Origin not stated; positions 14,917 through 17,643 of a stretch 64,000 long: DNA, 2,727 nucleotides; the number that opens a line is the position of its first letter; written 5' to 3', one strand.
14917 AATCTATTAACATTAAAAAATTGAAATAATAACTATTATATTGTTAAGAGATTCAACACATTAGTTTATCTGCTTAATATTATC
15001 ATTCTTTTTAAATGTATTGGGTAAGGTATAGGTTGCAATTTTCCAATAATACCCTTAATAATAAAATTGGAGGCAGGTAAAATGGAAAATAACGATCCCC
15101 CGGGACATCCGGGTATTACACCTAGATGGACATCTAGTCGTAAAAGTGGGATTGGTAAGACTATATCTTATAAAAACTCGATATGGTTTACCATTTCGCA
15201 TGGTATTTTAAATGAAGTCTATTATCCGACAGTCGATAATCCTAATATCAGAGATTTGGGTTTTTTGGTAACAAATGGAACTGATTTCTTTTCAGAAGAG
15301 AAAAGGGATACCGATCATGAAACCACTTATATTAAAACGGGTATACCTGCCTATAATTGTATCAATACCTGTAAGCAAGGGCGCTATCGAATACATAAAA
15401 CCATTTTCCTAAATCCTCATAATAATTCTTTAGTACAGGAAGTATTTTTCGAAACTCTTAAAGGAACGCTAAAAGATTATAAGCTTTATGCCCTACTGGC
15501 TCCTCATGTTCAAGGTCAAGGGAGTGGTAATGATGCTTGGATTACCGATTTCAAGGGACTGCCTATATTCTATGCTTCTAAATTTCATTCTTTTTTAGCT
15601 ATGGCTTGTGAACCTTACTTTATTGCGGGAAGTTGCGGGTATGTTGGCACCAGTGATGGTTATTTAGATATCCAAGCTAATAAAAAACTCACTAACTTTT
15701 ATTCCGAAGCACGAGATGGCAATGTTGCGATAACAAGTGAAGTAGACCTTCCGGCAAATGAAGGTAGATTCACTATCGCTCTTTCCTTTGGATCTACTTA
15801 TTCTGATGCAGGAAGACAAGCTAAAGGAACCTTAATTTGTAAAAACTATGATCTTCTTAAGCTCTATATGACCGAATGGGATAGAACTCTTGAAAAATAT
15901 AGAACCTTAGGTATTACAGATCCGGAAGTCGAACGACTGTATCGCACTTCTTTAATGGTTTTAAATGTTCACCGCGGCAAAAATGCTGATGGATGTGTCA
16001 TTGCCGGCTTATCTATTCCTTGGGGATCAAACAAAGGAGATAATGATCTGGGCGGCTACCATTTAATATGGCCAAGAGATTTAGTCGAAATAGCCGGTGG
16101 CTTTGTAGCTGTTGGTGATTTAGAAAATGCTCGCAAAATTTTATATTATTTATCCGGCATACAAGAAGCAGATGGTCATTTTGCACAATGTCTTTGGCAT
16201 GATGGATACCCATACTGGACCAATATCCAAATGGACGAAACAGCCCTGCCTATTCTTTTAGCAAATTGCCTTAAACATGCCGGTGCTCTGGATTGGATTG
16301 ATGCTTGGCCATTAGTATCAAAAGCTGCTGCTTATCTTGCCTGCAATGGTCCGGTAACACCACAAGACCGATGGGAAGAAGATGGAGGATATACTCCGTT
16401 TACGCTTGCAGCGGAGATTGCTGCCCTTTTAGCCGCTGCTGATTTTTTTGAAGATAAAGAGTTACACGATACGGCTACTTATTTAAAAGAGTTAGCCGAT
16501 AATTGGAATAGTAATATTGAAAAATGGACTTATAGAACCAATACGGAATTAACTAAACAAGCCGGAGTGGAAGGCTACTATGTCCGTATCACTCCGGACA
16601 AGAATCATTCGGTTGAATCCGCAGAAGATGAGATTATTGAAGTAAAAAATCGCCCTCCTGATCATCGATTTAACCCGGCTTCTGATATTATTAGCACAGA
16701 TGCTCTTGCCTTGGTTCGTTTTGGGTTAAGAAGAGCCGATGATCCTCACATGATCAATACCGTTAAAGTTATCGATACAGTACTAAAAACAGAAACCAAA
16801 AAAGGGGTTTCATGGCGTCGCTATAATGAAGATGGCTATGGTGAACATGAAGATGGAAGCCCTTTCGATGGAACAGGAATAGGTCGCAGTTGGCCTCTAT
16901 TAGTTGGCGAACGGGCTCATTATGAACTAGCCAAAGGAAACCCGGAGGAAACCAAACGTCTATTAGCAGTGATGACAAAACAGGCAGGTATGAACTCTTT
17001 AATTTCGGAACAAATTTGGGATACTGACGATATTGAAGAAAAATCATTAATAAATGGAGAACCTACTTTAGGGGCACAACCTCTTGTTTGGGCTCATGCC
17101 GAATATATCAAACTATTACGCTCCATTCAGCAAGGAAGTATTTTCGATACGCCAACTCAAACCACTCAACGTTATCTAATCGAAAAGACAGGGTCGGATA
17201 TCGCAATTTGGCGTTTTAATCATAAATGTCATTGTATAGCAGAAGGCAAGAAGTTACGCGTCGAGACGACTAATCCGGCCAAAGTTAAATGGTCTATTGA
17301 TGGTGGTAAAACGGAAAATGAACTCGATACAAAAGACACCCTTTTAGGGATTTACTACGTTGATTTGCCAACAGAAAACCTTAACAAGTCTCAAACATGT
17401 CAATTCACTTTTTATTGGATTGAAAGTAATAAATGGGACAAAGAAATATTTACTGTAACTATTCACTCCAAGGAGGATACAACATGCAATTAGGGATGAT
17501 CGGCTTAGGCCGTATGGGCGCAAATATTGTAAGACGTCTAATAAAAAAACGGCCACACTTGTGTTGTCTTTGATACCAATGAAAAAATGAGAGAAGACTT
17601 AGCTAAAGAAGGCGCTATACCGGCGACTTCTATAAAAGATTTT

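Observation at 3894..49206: IS605-family TnpB/omegaRNA system: all nucleases dead, but the RE (guide-RNA) module persists in eight copies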

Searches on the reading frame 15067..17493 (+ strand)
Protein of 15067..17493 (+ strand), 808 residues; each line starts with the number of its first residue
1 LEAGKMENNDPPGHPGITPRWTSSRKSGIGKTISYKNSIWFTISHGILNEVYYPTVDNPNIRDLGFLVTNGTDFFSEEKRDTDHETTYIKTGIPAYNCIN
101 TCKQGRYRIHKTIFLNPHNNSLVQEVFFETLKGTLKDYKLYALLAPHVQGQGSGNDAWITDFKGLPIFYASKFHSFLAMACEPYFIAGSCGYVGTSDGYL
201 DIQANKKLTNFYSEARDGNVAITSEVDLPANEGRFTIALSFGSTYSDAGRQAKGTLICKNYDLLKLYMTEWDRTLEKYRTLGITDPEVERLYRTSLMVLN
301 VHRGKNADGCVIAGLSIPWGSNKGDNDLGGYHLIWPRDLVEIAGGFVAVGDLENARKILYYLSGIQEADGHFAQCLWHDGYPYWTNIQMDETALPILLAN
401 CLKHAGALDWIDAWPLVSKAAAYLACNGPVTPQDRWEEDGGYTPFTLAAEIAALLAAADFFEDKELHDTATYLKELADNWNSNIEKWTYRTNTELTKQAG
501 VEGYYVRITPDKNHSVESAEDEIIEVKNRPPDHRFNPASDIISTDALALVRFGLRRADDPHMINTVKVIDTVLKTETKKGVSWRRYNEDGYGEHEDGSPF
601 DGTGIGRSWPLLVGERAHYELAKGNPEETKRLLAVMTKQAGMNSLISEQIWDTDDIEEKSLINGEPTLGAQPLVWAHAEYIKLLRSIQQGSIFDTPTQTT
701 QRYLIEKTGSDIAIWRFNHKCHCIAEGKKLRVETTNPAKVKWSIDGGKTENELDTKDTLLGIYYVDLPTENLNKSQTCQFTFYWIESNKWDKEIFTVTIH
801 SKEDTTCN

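Call 14: search_protein_families(library=ncbifam, proteins=[window:15067-17493:+])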
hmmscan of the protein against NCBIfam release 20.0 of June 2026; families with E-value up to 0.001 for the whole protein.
window:15067-17493:+ (808 aa): 3 families
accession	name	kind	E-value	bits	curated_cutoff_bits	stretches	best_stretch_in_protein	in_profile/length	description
TIGR01535.1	glucan_glucosid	equivalog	3.1e-213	709.9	741.9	1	38-703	2-662/662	glucan 1,4-alpha-glucosidase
TIGR01577.1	oligosac_amyl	hypoth_equivalog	1.2e-24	86.9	820.7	1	45-600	8-532/616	oligosaccharide amylase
NF041084.1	trehalase_H1_Arch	equivalog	3e-06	26.1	820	1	228-365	152-285/570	alpha,alpha-trehalase TreH1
